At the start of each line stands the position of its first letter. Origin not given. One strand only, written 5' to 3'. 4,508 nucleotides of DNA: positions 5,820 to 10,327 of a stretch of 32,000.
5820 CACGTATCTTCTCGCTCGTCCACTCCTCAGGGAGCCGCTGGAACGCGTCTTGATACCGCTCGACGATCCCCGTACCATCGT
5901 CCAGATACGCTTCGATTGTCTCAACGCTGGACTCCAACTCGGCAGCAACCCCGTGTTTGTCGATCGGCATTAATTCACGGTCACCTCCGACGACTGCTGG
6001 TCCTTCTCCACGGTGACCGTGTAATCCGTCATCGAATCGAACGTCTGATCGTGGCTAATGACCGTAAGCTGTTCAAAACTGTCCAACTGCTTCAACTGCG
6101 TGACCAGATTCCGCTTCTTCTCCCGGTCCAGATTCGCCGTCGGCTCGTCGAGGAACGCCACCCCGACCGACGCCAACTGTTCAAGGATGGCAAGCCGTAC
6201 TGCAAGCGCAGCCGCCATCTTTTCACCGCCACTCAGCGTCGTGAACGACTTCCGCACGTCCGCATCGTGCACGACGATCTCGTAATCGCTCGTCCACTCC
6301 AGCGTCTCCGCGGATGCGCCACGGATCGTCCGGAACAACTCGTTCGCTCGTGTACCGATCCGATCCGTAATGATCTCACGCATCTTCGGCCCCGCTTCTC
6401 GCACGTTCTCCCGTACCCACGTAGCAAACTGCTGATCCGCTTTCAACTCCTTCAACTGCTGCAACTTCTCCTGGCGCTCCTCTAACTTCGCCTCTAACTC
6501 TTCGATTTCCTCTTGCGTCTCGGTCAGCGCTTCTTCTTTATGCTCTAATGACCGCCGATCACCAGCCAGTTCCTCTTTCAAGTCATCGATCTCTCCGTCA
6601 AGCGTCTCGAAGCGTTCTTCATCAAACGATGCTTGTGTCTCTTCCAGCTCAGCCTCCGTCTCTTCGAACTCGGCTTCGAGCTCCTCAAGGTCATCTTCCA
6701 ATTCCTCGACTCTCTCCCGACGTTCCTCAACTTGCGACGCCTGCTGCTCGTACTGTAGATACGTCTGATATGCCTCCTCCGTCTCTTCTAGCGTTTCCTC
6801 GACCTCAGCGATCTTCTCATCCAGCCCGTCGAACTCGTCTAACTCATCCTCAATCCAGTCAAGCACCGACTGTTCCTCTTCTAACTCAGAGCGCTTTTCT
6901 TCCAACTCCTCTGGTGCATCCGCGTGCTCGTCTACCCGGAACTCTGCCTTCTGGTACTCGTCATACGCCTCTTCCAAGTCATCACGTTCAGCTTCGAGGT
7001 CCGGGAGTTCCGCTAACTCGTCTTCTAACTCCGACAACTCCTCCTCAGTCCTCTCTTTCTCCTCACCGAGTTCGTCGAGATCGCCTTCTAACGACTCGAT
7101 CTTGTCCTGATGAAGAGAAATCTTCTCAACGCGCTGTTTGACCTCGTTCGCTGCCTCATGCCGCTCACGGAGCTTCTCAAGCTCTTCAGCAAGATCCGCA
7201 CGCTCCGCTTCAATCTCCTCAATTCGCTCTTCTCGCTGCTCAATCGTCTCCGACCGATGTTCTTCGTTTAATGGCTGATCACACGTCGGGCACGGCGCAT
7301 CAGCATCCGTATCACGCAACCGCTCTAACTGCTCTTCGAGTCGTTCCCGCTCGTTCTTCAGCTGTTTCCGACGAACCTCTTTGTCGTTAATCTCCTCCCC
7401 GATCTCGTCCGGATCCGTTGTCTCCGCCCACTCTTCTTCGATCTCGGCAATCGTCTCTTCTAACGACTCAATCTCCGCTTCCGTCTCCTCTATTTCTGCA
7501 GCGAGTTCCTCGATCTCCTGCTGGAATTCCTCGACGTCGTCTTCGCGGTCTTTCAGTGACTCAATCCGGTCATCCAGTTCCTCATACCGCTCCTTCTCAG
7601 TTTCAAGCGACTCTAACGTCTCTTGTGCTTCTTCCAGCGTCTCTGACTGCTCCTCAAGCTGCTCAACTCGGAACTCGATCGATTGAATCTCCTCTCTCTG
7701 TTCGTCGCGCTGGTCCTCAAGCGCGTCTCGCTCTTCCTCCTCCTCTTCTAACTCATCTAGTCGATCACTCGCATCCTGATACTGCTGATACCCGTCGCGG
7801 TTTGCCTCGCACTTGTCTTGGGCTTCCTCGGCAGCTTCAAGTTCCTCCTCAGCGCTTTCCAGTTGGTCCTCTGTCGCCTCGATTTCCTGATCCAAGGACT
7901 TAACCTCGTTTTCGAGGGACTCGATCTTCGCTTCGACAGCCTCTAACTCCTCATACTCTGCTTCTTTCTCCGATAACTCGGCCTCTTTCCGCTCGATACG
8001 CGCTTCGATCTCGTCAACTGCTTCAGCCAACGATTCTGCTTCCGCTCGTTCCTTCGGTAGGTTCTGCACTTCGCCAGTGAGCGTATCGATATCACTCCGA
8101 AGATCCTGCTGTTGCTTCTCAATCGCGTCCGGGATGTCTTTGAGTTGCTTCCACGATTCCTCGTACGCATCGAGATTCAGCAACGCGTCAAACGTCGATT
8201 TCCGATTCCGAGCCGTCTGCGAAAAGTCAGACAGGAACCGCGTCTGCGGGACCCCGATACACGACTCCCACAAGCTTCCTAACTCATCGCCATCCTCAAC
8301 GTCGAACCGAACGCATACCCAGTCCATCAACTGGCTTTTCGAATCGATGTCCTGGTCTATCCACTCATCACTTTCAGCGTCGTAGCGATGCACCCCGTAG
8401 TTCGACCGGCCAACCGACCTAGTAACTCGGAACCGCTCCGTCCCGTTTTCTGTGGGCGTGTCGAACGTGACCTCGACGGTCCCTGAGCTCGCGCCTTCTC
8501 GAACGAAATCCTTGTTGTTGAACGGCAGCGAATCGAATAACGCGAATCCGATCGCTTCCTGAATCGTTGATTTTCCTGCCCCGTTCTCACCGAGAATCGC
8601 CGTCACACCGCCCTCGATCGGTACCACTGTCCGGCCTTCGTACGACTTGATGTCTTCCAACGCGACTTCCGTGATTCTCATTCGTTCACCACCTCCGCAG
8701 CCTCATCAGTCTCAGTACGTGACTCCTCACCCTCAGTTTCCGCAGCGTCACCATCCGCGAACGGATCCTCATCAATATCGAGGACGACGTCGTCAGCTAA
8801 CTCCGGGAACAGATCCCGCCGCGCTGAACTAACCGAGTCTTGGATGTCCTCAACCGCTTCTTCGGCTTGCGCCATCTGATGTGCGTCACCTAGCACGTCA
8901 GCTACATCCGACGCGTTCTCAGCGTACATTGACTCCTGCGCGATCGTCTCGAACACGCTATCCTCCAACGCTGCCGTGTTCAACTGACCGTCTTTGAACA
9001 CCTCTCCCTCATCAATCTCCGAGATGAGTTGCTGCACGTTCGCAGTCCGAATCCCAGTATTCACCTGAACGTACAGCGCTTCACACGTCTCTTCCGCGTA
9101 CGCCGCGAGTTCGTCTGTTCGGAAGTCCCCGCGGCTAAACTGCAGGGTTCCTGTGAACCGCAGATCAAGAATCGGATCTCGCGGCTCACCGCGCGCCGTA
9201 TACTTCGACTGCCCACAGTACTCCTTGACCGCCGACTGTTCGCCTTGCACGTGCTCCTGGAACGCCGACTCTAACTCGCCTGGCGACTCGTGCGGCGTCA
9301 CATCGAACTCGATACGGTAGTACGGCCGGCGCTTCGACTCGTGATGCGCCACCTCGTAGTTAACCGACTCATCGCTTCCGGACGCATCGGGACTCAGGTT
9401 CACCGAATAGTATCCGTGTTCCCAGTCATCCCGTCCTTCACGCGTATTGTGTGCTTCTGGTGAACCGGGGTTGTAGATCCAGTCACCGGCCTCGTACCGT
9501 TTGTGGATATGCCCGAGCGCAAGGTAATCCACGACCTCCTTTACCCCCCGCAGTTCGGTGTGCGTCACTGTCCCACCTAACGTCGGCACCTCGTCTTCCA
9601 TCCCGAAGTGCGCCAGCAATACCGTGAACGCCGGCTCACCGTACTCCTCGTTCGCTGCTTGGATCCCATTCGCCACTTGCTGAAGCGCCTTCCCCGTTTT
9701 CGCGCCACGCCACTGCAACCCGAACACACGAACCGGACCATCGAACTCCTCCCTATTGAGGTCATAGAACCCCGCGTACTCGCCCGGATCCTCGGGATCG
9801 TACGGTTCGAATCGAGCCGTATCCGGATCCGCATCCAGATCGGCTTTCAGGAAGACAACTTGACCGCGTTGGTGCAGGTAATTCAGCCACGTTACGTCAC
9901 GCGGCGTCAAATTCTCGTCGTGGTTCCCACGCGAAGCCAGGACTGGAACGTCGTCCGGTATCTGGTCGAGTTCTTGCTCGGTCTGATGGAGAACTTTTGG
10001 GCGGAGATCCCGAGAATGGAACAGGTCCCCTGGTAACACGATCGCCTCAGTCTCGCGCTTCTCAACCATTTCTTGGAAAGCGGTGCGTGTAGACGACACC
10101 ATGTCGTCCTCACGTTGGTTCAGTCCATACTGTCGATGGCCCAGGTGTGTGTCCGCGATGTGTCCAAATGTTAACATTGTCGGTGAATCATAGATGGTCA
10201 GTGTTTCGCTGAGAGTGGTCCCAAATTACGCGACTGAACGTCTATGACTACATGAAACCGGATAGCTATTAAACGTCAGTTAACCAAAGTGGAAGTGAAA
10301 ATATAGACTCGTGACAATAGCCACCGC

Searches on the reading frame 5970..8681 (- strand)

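Call 8: search_protein_families(library=pfam, proteins=[window:5970-8681:-], max_evalue=0.01)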
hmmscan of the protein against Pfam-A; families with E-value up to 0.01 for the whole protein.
window:5970-8681:- (903 aa): 13 families
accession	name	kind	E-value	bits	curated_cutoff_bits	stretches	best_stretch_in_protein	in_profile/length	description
PF13476.12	AAA_23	-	8.2e-18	66.2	27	1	6-282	2-201/201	AAA domain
PF02463.25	SMC_N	-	1.4e-09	38.2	40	1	3-100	2-113/220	RecF/RecN/SMC N terminal domain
PF13166.12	AAA_13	-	1.4e-08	34.4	36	1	719-893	404-585/713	AAA domain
PF10046.14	BLOC1_2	-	9.8e-07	29.5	33.4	1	362-416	32-86/96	Biogenesis of lysosome-related organelles complex-1 subunit 2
PF00005.33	ABC_tran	-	1.2e-05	26.4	25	1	23-44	10-31/137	ABC transporter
PF13558.12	SbcC_Walker_B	-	1.4e-05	25.7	27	1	807-864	24-89/90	SbcC/RAD50-like, Walker B motif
PF14362.11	DUF4407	-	4.9e-05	23.2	31.3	2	642-753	124-228/297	Domain of unknown function (DUF4407)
PF05531.17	NPV_P10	-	8.7e-05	23.4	29.8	0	367-416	14-63/75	Nucleopolyhedrovirus P10 protein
PF13555.12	AAA_29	-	9.6e-05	22.5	27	1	12-49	10-47/61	P-loop containing region of AAA domain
PF08702.15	Fib_alpha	-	0.00099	19.7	29.9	0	183-287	22-124/143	Fibrinogen alpha/beta chain family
PF13304.12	AAA_21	-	0.0011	19.5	27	1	26-102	1-83/304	AAA domain, putative AbiEii toxin, Type IV TA system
PF12296.13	HsbA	-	0.0022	18.9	33.5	0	185-241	33-90/121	Hydrophobic surface binding protein A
PF04423.19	Rad50_zn_hook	-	0.0074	16.5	24.3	1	459-493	19-51/52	Rad50 zinc hook motif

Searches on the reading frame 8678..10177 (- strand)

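Call 8: search_protein_families(library=pfam, proteins=[window:8678-10177:-], max_evalue=0.01)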
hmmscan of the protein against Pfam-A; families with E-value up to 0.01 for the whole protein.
window:8678-10177:- (499 aa): 2 families
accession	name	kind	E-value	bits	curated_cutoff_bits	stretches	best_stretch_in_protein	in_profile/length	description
PF00149.33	Metallophos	-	2.5e-09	38.3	21.5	1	3-226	2-190/191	Calcineurin-like phosphoesterase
PF12850.12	Metallophos_2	-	5.8e-07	30.1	27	1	3-246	2-141/154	Calcineurin-like phosphoesterase superfamily domain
